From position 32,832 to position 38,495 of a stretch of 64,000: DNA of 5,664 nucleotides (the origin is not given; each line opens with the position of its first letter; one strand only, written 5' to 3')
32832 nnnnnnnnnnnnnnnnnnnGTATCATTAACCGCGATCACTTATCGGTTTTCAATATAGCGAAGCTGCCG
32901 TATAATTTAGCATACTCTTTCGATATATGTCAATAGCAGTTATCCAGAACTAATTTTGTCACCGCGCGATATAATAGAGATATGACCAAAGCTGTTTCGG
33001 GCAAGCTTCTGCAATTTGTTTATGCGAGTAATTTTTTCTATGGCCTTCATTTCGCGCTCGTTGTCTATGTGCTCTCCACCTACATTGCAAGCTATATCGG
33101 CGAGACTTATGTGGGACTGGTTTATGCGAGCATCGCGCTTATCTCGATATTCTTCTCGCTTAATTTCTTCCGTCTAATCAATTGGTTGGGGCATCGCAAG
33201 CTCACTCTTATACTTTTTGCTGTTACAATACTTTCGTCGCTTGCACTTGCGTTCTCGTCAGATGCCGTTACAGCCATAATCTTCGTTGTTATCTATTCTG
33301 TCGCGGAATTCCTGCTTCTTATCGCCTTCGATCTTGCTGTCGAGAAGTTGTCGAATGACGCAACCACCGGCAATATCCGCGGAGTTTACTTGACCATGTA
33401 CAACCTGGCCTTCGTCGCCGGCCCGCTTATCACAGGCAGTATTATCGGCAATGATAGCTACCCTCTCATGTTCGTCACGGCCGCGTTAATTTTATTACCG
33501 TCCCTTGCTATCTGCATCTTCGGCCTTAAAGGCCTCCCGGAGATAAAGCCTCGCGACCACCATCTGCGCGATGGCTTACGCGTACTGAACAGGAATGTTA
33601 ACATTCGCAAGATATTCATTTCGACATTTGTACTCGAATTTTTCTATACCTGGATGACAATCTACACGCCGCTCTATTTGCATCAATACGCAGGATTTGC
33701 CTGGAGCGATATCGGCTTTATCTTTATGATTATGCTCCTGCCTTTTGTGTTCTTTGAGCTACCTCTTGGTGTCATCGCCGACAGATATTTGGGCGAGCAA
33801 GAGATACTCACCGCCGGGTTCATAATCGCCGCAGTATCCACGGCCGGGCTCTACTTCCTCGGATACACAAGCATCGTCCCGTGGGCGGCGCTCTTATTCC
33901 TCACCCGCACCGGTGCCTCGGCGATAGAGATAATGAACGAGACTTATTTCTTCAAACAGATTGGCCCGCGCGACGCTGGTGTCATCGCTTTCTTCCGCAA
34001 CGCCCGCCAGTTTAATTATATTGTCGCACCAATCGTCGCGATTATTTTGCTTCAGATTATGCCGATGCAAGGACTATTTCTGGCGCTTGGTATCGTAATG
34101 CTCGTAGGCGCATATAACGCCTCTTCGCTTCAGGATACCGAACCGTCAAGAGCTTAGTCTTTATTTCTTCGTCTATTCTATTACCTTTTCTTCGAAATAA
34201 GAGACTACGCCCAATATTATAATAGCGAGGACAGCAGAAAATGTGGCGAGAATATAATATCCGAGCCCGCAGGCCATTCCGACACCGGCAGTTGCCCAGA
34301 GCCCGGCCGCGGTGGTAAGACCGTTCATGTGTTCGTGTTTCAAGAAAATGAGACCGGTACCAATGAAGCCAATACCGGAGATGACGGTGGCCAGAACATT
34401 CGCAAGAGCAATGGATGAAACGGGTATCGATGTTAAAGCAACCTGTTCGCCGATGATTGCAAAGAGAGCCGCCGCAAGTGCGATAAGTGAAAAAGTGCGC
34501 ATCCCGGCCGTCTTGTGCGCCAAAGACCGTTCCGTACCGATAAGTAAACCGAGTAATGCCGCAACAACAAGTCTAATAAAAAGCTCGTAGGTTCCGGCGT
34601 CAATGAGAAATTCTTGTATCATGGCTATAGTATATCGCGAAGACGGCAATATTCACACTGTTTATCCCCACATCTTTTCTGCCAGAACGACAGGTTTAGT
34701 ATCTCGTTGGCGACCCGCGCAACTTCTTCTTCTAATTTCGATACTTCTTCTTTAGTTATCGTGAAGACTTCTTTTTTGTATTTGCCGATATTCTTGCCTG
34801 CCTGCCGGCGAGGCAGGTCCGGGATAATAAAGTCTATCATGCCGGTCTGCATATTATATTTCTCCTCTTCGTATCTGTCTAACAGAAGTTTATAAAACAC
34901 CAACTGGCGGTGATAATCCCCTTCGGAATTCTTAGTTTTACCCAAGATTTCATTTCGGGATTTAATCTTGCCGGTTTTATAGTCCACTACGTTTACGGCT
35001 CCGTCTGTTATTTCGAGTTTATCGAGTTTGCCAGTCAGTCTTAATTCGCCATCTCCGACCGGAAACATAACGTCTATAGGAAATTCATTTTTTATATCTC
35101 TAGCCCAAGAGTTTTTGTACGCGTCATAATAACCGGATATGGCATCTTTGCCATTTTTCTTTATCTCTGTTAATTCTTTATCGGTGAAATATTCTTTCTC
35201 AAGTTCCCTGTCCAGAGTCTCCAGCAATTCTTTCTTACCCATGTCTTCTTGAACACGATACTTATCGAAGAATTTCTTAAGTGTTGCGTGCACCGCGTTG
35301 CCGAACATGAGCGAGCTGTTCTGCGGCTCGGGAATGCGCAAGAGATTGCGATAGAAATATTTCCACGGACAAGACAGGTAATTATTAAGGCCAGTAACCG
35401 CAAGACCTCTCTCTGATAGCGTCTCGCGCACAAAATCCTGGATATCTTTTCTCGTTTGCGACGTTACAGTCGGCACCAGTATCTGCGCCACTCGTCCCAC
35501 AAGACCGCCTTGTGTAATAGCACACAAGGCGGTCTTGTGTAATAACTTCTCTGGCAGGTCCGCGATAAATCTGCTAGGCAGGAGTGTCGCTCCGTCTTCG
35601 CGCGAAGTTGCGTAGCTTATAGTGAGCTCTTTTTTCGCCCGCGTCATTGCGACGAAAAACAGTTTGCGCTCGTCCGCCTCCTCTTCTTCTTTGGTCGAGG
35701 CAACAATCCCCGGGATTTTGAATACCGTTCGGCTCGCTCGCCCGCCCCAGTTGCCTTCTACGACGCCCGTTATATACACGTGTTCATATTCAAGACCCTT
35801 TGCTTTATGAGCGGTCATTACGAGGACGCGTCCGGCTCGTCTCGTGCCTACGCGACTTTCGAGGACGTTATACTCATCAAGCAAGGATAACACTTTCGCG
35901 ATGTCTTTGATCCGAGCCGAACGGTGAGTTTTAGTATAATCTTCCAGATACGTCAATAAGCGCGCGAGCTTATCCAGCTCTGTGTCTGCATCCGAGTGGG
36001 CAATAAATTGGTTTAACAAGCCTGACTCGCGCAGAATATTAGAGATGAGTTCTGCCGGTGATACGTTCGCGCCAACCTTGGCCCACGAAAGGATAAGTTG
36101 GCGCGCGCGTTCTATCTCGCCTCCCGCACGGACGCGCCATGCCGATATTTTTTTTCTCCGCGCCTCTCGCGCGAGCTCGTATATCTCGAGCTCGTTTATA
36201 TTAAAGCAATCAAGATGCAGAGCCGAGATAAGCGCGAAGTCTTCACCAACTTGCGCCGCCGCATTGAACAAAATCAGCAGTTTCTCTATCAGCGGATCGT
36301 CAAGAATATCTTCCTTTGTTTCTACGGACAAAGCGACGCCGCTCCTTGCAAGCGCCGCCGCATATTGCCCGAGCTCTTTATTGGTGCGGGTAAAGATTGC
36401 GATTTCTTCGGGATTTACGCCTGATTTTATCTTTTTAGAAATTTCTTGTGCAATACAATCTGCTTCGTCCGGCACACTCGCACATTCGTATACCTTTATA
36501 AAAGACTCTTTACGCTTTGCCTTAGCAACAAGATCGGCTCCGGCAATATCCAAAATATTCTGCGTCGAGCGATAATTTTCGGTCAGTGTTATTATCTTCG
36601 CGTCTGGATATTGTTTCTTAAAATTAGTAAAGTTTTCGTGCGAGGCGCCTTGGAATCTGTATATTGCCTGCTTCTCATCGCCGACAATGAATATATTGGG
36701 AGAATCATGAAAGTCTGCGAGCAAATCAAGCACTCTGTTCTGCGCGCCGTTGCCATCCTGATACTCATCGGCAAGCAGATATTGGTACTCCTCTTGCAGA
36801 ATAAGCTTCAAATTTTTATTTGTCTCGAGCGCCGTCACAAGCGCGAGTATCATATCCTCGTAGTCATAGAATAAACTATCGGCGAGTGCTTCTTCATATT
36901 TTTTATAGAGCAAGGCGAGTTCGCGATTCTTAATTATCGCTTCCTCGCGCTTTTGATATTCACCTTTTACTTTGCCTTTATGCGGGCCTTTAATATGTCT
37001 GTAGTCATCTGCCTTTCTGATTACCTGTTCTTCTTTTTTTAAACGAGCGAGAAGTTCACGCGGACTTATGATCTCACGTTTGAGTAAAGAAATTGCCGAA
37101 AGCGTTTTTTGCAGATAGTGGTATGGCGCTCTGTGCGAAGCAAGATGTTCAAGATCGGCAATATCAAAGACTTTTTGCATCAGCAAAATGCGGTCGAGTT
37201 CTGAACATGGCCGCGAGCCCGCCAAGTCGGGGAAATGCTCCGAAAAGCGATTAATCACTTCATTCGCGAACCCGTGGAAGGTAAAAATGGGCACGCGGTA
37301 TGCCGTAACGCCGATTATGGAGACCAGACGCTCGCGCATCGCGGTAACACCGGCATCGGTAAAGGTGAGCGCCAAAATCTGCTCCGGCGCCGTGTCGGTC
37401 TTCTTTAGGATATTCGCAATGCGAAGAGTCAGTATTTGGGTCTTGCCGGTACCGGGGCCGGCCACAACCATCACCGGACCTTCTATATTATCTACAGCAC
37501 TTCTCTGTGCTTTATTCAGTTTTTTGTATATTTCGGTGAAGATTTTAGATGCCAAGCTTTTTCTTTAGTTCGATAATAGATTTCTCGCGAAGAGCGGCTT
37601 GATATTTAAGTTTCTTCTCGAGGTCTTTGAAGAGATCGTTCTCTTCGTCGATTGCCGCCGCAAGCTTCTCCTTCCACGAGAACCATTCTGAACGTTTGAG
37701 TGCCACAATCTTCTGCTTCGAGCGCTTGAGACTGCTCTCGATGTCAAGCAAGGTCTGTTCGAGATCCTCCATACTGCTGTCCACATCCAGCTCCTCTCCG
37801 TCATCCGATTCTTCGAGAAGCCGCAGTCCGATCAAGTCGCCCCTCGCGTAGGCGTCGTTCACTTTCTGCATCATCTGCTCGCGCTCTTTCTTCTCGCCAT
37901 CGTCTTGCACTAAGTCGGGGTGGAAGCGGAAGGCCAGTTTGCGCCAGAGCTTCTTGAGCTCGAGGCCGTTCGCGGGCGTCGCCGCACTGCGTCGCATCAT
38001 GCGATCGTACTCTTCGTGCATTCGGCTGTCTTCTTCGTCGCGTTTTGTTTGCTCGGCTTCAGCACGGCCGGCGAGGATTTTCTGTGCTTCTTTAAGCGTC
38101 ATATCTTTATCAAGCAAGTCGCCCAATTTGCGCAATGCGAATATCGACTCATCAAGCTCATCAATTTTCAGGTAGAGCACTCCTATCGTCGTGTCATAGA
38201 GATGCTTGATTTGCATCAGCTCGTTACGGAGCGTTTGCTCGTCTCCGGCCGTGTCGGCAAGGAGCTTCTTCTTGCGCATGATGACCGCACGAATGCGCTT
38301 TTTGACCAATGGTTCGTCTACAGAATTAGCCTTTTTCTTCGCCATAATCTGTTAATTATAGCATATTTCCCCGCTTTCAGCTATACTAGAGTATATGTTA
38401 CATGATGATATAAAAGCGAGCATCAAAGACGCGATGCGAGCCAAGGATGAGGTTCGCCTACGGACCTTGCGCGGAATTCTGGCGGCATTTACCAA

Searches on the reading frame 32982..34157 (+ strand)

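Call 64: search_protein_families(library=pfam, proteins=[window:32982-34157:+], max_evalue=0.001)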
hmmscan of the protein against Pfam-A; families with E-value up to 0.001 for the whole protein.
window:32982-34157:+ (391 aa): 3 families
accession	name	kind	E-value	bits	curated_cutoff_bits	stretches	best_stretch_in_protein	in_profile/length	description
PF07690.21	MFS_1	-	3.3e-24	85.9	33.4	1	15-342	3-339/347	Major Facilitator Superfamily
PF05977.19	MFS_3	-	8e-06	25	27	1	43-192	255-402/524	Transmembrane secretion effector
PF12832.13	MFS_1_like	-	0.00065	19.3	25.2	1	228-327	21-120/373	MFS_1 like family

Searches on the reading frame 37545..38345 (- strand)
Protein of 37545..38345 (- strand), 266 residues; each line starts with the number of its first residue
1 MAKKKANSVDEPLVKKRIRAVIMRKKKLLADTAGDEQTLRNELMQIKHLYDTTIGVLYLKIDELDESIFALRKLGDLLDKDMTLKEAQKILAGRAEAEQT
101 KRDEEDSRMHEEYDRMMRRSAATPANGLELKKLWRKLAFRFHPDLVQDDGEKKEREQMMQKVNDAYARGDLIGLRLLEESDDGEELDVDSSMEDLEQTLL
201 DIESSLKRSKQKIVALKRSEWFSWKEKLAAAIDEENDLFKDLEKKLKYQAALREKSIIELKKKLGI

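Call 64: search_protein_families(library=pfam, proteins=[window:37545-38345:-], max_evalue=0.001)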
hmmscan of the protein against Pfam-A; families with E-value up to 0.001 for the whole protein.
window:37545-38345:- (266 aa): 1 family
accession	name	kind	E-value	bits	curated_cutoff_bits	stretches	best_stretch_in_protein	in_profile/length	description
PF00226.36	DnaJ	-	3e-05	24.5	27.8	1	126-166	13-50/63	DnaJ domain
